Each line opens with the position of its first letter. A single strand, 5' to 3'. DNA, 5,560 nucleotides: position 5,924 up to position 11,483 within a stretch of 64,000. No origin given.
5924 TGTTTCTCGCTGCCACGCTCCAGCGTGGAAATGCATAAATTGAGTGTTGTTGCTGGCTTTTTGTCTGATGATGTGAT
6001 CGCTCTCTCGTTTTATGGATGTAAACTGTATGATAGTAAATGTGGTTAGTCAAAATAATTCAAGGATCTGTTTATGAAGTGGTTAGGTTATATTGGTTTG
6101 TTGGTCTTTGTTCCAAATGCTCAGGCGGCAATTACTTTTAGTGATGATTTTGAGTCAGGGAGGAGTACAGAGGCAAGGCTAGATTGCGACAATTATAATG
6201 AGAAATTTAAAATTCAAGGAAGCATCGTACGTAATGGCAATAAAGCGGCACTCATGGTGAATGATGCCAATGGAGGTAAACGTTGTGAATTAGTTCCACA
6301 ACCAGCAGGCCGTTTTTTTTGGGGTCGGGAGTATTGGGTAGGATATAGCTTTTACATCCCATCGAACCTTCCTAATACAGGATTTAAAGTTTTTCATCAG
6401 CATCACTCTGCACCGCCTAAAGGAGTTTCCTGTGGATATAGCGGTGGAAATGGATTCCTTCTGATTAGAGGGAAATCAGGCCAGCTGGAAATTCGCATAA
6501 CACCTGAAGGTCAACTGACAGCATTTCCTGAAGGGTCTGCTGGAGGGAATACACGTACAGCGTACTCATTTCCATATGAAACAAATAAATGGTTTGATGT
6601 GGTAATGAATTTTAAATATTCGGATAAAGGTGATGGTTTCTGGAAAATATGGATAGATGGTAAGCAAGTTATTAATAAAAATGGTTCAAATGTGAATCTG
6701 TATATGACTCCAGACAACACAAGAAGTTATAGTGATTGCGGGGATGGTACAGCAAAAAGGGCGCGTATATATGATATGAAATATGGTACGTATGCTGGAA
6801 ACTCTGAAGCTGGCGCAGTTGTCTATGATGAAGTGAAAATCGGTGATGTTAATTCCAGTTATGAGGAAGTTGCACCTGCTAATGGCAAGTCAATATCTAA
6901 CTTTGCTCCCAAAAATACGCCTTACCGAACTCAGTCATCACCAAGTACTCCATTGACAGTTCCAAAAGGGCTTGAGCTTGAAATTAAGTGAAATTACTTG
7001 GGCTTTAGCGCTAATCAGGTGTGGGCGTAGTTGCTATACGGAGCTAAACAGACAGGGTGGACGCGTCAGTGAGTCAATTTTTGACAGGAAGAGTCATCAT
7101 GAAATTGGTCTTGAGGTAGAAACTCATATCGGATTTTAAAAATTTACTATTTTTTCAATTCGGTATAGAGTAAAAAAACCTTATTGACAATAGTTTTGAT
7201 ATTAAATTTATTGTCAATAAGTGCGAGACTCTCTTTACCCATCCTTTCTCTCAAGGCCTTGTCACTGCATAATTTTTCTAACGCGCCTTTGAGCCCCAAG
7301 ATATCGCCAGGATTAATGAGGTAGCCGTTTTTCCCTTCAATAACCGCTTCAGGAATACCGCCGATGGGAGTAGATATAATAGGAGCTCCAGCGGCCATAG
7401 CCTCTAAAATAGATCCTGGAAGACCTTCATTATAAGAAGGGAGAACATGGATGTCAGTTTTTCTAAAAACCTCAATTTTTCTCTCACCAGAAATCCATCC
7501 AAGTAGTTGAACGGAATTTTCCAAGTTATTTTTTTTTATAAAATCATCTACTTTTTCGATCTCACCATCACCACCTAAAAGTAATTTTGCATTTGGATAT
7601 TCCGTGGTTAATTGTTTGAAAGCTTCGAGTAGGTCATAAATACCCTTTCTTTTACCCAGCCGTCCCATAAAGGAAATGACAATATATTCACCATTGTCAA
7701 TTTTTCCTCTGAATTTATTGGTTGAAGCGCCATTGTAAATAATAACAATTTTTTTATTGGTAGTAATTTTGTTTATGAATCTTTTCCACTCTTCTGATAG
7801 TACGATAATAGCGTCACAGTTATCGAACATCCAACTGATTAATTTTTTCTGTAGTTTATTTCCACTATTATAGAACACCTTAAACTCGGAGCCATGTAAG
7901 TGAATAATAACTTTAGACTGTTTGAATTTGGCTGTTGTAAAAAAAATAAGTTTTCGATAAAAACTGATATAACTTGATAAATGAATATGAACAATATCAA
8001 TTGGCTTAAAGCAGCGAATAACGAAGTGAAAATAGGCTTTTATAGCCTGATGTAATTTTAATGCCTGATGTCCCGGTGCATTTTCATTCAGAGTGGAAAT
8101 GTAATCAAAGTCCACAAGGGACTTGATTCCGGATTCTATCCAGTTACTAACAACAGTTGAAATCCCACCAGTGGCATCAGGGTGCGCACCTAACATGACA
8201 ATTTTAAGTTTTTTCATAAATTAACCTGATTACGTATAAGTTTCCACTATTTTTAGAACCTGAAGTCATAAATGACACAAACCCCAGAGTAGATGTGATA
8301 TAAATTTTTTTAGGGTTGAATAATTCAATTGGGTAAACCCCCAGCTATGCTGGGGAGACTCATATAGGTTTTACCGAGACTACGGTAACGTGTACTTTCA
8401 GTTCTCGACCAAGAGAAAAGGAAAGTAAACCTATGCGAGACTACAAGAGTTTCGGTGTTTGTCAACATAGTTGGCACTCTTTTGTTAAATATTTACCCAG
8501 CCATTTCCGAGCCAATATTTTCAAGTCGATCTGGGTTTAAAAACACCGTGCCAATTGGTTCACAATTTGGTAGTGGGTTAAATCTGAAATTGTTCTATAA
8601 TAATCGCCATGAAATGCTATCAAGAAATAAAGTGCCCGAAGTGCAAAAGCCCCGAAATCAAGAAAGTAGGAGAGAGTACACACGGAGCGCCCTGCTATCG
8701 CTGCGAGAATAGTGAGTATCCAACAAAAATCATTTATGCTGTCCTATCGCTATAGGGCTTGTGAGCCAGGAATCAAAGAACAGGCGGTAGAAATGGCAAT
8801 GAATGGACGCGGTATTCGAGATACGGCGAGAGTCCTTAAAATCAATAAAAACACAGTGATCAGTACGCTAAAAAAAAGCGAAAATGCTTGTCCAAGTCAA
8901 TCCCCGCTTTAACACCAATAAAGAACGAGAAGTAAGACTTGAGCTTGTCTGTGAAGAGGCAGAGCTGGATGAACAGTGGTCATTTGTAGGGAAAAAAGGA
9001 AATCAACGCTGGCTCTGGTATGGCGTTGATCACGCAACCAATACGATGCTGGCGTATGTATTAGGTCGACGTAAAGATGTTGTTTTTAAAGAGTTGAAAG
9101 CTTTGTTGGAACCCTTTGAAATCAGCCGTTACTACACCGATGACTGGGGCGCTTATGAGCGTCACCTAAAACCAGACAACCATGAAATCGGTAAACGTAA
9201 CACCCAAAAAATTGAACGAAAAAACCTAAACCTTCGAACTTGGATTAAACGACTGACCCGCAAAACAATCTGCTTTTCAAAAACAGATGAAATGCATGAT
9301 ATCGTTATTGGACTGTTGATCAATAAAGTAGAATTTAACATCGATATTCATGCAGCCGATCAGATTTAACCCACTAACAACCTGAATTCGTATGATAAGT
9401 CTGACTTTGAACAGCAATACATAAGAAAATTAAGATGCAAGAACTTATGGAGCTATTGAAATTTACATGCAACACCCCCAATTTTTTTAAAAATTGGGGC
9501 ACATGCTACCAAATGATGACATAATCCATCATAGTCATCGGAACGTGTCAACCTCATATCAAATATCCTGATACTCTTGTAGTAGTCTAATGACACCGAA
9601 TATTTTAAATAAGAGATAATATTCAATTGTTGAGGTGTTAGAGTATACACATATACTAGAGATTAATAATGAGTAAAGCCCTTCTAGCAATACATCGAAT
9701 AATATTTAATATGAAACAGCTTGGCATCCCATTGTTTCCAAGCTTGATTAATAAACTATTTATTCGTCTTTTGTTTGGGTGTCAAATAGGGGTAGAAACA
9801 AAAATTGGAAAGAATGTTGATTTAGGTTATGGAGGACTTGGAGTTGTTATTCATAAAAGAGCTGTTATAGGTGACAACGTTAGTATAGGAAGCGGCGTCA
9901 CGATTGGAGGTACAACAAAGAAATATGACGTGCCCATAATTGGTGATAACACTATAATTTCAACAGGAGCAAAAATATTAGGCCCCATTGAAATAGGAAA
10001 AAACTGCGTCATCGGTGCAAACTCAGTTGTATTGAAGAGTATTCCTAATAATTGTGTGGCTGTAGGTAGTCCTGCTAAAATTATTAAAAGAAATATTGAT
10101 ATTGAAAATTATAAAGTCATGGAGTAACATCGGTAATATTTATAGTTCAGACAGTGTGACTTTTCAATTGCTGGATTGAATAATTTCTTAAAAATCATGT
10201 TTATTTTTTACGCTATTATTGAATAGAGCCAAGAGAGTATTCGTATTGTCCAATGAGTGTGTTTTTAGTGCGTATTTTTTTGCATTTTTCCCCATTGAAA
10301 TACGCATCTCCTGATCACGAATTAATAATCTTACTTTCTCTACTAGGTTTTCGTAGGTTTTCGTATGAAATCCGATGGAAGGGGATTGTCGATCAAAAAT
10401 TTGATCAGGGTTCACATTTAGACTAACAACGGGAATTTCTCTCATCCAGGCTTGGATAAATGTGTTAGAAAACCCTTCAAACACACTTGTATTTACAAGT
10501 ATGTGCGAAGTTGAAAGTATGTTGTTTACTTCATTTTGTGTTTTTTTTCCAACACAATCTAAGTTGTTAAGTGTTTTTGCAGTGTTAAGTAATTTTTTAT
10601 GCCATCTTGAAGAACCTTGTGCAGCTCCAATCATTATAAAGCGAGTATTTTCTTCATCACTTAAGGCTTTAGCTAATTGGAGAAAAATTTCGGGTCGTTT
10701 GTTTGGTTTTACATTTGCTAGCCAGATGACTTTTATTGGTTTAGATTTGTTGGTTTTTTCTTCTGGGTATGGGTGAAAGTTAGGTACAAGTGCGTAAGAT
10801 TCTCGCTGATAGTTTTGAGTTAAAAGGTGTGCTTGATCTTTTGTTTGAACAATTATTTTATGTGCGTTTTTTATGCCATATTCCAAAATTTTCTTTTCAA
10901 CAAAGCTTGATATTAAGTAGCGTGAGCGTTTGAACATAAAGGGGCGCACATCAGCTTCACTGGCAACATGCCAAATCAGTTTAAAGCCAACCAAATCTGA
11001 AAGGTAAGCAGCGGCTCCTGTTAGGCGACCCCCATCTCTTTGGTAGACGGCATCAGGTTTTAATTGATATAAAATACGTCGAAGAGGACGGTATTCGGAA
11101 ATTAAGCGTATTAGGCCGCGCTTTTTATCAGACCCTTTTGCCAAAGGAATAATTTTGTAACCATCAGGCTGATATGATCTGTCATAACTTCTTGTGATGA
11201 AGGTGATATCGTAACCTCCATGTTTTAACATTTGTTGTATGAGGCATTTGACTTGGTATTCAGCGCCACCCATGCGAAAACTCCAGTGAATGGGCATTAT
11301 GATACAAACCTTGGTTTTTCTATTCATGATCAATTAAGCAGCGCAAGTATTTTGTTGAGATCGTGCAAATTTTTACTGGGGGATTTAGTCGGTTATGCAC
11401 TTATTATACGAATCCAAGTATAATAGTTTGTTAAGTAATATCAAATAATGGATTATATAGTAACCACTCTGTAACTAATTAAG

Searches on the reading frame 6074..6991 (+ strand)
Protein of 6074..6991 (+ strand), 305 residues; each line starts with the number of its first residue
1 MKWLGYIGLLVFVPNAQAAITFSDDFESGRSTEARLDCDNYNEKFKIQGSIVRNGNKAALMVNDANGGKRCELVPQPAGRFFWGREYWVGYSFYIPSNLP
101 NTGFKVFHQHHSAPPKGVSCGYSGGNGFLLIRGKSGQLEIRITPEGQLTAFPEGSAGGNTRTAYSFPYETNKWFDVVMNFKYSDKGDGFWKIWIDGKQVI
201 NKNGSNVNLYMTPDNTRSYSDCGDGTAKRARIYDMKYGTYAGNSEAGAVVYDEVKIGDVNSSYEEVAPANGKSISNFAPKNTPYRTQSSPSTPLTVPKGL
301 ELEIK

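Call 38: search_protein_families(library=pfam, proteins=[window:6074-6991:+], max_evalue=0.00001)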
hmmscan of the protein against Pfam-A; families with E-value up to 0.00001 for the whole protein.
window:6074-6991:+ (305 aa): 1 family
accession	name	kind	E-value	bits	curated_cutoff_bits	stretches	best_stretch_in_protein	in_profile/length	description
PF14099.13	Polysacc_lyase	-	6.7e-19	69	29.9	1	41-254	17-209/210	Polysaccharide lyase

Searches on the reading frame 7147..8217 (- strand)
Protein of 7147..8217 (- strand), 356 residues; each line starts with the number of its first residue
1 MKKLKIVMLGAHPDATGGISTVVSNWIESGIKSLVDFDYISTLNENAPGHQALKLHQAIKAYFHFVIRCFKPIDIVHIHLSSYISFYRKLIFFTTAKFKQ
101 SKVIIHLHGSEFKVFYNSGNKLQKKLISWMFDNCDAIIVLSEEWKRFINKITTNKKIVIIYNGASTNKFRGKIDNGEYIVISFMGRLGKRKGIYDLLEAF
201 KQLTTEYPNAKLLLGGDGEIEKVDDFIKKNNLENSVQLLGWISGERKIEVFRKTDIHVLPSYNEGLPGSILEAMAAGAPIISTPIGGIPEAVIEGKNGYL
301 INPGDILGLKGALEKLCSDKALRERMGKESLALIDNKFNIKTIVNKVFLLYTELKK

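Call 38: search_protein_families(library=pfam, proteins=[window:7147-8217:-], max_evalue=0.00001)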
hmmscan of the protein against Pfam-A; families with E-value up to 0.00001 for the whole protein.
window:7147-8217:- (356 aa): 4 families
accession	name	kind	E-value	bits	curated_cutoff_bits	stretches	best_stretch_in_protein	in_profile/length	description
PF00534.26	Glycos_transf_1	-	1.6e-38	132.4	26.4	1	174-329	11-168/172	Glycosyl transferases group 1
PF13692.12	Glyco_trans_1_4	-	2.7e-33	115.7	27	1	180-319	3-142/142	Glycosyl transferases group 1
PF13439.12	Glyco_transf_4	-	6.4e-11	43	28.5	1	66-167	64-169/170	Glycosyltransferase Family 4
PF13524.12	Glyco_trans_1_2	-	3.8e-06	27.4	25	1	200-342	9-137/144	Glycosyl transferase-like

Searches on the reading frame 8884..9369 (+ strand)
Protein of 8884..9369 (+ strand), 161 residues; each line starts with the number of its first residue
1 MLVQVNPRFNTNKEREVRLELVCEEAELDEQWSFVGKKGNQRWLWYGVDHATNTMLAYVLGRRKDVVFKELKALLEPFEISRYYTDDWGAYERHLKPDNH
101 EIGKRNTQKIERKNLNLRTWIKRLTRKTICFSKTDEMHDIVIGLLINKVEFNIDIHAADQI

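Call 40: search_protein_families(library=pfam, proteins=[window:8884-9369:+], max_evalue=0.00001)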
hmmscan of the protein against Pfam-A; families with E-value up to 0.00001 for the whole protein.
window:8884-9369:+ (161 aa): 1 family
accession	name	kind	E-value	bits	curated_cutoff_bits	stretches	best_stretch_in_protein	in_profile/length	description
PF03400.19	DDE_Tnp_IS1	-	2.8e-49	167.2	24.1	1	21-151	2-130/131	IS1 transposase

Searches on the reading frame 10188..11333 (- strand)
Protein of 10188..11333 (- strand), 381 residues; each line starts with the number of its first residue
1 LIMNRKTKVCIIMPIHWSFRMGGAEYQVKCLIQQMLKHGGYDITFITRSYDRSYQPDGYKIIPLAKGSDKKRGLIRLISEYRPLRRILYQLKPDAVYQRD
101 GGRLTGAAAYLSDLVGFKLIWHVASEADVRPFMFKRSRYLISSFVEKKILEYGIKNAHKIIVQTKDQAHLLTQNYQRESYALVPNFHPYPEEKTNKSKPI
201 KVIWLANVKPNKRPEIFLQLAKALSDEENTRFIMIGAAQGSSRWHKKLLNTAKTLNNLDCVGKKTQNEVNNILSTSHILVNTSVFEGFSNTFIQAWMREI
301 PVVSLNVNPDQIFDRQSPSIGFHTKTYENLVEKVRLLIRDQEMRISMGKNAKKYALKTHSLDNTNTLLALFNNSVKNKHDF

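Call 38: search_protein_families(library=pfam, proteins=[window:10188-11333:-], max_evalue=0.00001)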
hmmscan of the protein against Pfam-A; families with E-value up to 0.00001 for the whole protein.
window:10188-11333:- (381 aa): 4 families
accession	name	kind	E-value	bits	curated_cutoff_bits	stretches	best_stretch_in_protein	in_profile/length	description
PF00534.26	Glycos_transf_1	-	2e-17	63.7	26.4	1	192-353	8-171/172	Glycosyl transferases group 1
PF13692.12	Glyco_trans_1_4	-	2.5e-12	47.7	27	1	201-340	3-142/142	Glycosyl transferases group 1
PF13524.12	Glyco_trans_1_2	-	1.9e-06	28.3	25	1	221-363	6-137/144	Glycosyl transferase-like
PF13439.12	Glyco_transf_4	-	2.3e-06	28.2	28.5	1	21-185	1-164/170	Glycosyltransferase Family 4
